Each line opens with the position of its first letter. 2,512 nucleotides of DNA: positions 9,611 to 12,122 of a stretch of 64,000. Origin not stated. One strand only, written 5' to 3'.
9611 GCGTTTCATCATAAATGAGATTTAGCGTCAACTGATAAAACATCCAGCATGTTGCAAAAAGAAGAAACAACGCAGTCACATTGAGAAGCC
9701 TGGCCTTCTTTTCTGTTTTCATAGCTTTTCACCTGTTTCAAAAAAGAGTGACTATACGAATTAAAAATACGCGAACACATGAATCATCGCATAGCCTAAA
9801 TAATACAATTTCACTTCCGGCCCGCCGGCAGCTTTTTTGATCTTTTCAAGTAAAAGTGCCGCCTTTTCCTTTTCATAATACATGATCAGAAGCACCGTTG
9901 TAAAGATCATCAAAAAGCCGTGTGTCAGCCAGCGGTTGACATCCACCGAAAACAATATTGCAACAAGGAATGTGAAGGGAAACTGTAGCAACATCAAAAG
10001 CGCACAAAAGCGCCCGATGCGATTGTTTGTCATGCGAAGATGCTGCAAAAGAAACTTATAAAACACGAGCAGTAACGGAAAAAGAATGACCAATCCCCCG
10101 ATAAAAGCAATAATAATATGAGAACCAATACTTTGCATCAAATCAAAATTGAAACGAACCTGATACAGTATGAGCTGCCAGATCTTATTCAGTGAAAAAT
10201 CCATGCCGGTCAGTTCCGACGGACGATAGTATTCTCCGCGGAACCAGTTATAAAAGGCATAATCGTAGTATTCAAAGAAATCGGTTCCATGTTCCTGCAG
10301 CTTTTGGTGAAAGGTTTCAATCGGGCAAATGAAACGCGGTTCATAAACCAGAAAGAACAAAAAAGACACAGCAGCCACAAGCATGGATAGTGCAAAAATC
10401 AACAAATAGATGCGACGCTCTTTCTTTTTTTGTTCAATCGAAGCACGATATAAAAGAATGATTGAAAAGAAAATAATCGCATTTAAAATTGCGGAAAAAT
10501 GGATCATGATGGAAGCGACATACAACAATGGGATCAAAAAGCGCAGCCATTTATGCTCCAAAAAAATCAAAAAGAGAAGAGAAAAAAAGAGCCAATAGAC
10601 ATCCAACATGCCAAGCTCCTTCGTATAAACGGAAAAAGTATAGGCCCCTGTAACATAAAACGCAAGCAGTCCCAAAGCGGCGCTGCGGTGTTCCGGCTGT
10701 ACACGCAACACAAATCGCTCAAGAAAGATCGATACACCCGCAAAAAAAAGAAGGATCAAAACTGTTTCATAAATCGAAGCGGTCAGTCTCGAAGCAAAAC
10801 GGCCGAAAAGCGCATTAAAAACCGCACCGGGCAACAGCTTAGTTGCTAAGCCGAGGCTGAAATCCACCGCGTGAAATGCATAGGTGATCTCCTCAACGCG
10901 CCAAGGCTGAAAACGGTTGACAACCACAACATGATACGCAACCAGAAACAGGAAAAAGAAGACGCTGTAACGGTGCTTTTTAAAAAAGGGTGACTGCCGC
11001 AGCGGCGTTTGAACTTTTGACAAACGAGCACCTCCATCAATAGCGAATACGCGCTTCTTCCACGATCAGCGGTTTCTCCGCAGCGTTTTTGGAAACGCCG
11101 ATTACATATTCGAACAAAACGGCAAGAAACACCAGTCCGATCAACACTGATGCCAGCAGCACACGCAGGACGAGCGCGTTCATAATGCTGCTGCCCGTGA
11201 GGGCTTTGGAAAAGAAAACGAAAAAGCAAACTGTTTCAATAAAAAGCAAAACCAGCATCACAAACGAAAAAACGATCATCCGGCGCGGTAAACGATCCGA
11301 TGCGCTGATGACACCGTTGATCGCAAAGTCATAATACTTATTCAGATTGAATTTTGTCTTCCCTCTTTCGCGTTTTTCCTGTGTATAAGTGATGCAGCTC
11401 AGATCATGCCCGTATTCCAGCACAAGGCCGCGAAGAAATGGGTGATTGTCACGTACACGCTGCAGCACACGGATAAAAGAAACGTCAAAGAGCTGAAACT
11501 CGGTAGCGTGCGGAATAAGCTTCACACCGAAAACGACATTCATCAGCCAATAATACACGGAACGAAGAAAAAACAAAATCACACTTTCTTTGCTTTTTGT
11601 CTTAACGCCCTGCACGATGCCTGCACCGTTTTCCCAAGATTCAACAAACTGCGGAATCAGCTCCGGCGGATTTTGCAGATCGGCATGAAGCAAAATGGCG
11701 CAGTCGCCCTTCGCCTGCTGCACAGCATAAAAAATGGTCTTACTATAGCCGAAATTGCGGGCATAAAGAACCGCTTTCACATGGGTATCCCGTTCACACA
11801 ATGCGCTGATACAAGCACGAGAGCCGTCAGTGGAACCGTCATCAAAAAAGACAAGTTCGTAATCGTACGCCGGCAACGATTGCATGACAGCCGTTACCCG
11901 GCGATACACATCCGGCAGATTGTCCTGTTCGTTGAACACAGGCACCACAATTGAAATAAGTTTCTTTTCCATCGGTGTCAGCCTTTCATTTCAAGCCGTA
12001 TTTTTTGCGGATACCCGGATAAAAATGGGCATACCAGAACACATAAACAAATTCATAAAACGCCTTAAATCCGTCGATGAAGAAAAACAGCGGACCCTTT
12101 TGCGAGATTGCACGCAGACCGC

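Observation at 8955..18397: Nine-gene single-promoter operon combining FucI-like isomerase, MtnK-family kinase, nucleotidyltransferase, twin B12-radical SAM enzymes, GtrB-like GT2 and two polytopic membrane proteins: candidate undescribed envelope-glycan pathway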

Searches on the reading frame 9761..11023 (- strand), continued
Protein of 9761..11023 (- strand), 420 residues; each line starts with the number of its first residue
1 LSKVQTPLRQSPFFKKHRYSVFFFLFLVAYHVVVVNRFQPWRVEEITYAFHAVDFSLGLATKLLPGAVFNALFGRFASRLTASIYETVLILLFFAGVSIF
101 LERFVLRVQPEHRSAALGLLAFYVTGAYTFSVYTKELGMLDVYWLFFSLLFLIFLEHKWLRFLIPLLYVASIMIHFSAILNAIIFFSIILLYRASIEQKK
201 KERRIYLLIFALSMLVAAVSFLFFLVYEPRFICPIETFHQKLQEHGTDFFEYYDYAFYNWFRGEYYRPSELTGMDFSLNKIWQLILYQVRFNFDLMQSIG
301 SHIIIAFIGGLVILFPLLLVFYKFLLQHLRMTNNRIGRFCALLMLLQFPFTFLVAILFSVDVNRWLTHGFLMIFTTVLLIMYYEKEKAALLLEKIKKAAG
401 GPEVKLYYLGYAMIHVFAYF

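Call 39: fold_search(model_id=the predicted structure, library=pdb)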
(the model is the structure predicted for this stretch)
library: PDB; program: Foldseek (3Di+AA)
matches with E <= 10: 66; with E <= 0.001: 0
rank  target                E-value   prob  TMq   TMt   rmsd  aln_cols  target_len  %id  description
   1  5ogl_A                1.9e-01  0.63  0.31  0.22  15.3       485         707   13  Structure of bacterial oligosaccharyltransferase PglB in complex with an acceptor peptide and an lipid-linked oligosac (released 2017-10-25)
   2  3rce_A                5.2e-01  0.72  0.40  0.28  13.5       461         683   14  Bacterial oligosaccharyltransferase PglB (released 2011-06-15)
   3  9wno_A                6.7e-01  0.44  0.33  0.34  13.4       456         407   14  Cryo-EM structure of Candida glabrata GPI mannosyltransferase I bound to Dol-P-Man (released 2025-12-03)
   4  8age_A                9.5e-01  0.57  0.42  0.30  13.4       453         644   11  Structure of yeast oligosaccharylransferase complex with acceptor peptide bound (released 2022-12-07)
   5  7oy2_C                2.8e+00  0.03  0.14  0.13  24.0       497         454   11  High resolution structure of cytochrome bd-II oxidase from E. coli (released 2021-12-15)
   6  6e9o_A                2.9e+00  0.04  0.16  0.17  24.0       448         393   14  E. coli D-galactonate:proton symporter mutant E133Q in the outward substrate-bound form (released 2019-05-22)
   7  6e9n_A                3.1e+00  0.03  0.14  0.14  25.4       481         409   13  E. coli D-galactonate:proton symporter in the inward open form (released 2019-05-22)
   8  7xp6_R                3.3e+00  0.06  0.16  0.22  18.0       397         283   10  Cryo-EM structure of a class T GPCR in active state (released 2022-10-12)
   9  8zx4_R                3.4e+00  0.04  0.14  0.18  23.1       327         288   12  LPI-bound GPR55 in complex with G13 (released 2024-11-13)
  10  9b47_B                3.6e+00  0.03  0.16  0.15  24.5       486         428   11  Y328F variant of P. indica phosphate transporter (released 2025-03-26)
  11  6rw3_D                4.2e+00  0.03  0.16  0.16  22.8       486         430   10  The molecular basis for sugar import in malaria parasites. (released 2020-01-29)
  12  8jtc                  4.2e+00  0.02  0.14  0.15  22.7       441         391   12  Human VMAT2 complex with reserpine (released 2023-11-29)
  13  9b1l                  4.2e+00  0.02  0.11  0.09  25.5       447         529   10  Urate bound human URAT1 in the outward-facing state. (released 2024-09-18)
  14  7y3e_A                4.8e+00  0.04  0.16  0.10  18.2       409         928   11  Cryo-EM structure of Arabidopsis thaliana SOS1 in an occluded state (released 2023-08-09)
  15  5f15                  5.0e+00  0.18  0.38  0.31   8.9       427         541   12  Crystal Structure of ArnT from Cupriavidus metallidurans bound to Undecaprenyl phosphate (released 2016-02-17)
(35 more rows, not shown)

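Call 71: search_protein_representatives(alignment_id=A1)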
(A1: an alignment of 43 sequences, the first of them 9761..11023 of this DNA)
Query: 43 sequences, 419 profile positions. Proteins with E-value up to 0.001 (for the whole library): 758; up to 1e-10: 419; up to 1e-30: 191. The best 150 are listed.
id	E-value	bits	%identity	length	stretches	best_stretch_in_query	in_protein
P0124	6.9e-167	572.3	-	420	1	4-419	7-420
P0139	7.0e-152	522.9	-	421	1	5-417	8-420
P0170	6.2e-150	516.5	-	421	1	4-418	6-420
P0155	1.8e-149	515.0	-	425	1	4-418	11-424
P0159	4.9e-143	493.7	-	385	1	32-419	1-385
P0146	5.1e-143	493.7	-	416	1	4-416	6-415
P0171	6.0e-138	477.0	-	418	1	4-417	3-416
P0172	5.4e-136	470.5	-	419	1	7-417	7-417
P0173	3.4e-134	464.6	-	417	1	8-419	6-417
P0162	4.3e-134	464.3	-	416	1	4-418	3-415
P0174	4.6e-132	457.6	-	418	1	5-417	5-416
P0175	1.1e-129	449.7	-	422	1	10-418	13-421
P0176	1.4e-128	446.1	-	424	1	9-418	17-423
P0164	2.6e-127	441.9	-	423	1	6-418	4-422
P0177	8.5e-123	427.1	-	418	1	3-414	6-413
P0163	1.2e-120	419.9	-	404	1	25-418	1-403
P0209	3.5e-97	342.7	-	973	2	6-418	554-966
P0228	5.2e-93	328.9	-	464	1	7-419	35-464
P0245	1.9e-88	313.9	-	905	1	9-418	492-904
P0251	5.0e-87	309.2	-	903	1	8-417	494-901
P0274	7.4e-80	285.6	-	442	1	8-418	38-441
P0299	1.4e-72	261.7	-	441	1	10-413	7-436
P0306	8.8e-69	249.1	-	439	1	10-418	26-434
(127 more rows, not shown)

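Call 72: search_protein_families(library=pfam, proteins=[P0209, P0245, P0251, P0306, P0299, P0274, P0228], max_evalue=0.01)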
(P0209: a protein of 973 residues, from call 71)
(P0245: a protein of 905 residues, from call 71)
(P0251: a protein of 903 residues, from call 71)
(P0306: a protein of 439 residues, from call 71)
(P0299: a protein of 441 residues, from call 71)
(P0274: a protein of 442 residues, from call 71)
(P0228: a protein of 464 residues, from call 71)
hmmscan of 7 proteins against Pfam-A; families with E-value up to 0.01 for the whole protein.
P0209 (973 aa): 0 families

P0245 (905 aa): 1 family
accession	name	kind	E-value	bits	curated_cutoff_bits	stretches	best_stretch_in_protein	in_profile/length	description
PF08757.17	CotH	-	1.1e-35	124.2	23.8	1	71-356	1-298/322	CotH kinase protein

P0251 (903 aa): 1 family
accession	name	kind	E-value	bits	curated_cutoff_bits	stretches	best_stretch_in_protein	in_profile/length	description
PF08757.17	CotH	-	9.2e-35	121.1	23.8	1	87-374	1-299/322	CotH kinase protein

P0306 (439 aa): 0 families

P0299 (441 aa): 0 families

P0274 (442 aa): 0 families

P0228 (464 aa): 0 families

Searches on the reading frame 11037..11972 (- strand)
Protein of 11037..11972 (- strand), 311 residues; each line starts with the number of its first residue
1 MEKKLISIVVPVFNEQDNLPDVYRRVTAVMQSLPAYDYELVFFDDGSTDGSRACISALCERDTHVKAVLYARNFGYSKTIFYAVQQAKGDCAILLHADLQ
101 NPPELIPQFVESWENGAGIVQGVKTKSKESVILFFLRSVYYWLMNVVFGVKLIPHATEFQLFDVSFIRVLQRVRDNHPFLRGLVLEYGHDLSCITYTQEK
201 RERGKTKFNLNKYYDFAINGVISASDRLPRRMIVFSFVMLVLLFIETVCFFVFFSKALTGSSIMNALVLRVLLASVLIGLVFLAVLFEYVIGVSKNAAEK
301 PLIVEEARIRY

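Call 3: search_protein_families(library=pfam, proteins=[window:11037-11972:-], max_evalue=0.01)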
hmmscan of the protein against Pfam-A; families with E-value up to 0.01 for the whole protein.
window:11037-11972:- (311 aa): 2 families
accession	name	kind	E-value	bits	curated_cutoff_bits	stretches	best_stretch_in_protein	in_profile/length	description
PF00535.33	Glycos_transf_2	-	2.1e-24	86.8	23.3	1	7-139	1-130/168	Glycosyl transferase family 2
PF13641.12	Glyco_tranf_2_3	-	3.2e-05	24.5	27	1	6-128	3-127/230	Glycosyltransferase like family 2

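Call 4: search_protein_families(library=ncbifam, proteins=[window:11037-11972:-], max_evalue=0.01)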
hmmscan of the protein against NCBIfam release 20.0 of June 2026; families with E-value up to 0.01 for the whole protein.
window:11037-11972:- (311 aa): 10 families
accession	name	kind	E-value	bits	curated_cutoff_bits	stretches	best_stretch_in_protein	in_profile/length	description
NF047588.1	GlcsyltransPgfSStrep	equivalog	3.7e-51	174.2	500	1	6-306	3-304/308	glycosyltransferase PgfS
NF007986.1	PRK10714.1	equivalog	6.8e-31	107.4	529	1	4-292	6-295/316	undecaprenyl-phosphate 4-deoxy-4-formamido-L-arabinose transferase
TIGR04283.1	glyco_like_mftF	equivalog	2.8e-11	43.4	182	1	6-116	1-100/221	TIGR04283 family arsenosugar biosynthesis glycosyltransferase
TIGR03937.1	PgaC_IcaA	equivalog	8.6e-11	41.4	422.3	1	3-98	44-135/407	poly-beta-1,6-N-acetyl-D-glucosamine synthase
NF041875.1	EPS_EpsD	equivalog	2.2e-10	40.5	370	1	6-117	1-108/325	exopolysaccharide biosynthesis glycosyltransferase EpsD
NF047683.1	TeichurnBiosyTuaG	equivalog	2.6e-08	33.8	400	1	3-101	5-99/252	teichuronic acid biosynthesis protein TuaG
NF007482.0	PRK10073.1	equivalog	2.7e-08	33.2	423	1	3-109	5-106/334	glycosyltransferase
NF010496.0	PRK13915.1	equivalog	1.5e-05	24.2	262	1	3-110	30-139/307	glucosyl-3-phosphoglycerate synthase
NF050050.1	ProtGlycPglI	equivalog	0.00025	20.5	500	1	5-115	3-110/306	GalNAc(5)-diNAcBac-PP-undecaprenol beta-1,3-glucosyltransferase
TIGR03111.1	glyc2_xrt_Gpos1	hypoth_equivalog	0.00042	19.2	363.95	1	6-119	51-162/439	TIGR03111 family XrtG-associated glycosyltransferase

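Call 21: search_solved_structures(query=window:11037-11972:-, max_evalue=0.001)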
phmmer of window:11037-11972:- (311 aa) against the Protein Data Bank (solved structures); distinct sequences matched with E-value up to 0.001: 10.
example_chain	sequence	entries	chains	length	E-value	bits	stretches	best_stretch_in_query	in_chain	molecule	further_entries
5ekp_C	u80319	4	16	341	2.5e-36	128.7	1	6-303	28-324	Uncharacterized glycosyltransferase sll0501 | Glycosyltransferase sll0501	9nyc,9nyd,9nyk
9nye_A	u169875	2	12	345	2.6e-36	128.7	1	6-303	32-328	Glycosyltransferase sll0501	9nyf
5eke_A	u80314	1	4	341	3.2e-35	125.1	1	6-303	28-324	Uncharacterized glycosyltransferase sll0501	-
9bhc_C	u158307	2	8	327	1e-25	93.9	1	4-291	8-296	Undecaprenyl-phosphate 4-deoxy-4-formamido-L-arabinose transferase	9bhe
8vxh_A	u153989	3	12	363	1.5e-25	93.4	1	4-290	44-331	Undecaprenyl-phosphate 4-deoxy-4-formamido-L-arabinose transferase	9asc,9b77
9hwj_A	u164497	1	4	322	4.9e-24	88.4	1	4-235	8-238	Undecaprenyl-phosphate 4-deoxy-4-formamido-L-arabinose transferase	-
5mlz_A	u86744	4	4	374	2.9e-16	62.9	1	5-124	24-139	Dolichol monophosphate mannose synthase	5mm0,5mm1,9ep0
6p61_A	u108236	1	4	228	0.00043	22.9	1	5-98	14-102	Glycosyltransferase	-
8bz8_A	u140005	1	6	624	0.00077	22.1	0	6-125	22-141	Glycosyltransferase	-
8bz4_A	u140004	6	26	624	0.00078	22.1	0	6-125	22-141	Glycosyltransferase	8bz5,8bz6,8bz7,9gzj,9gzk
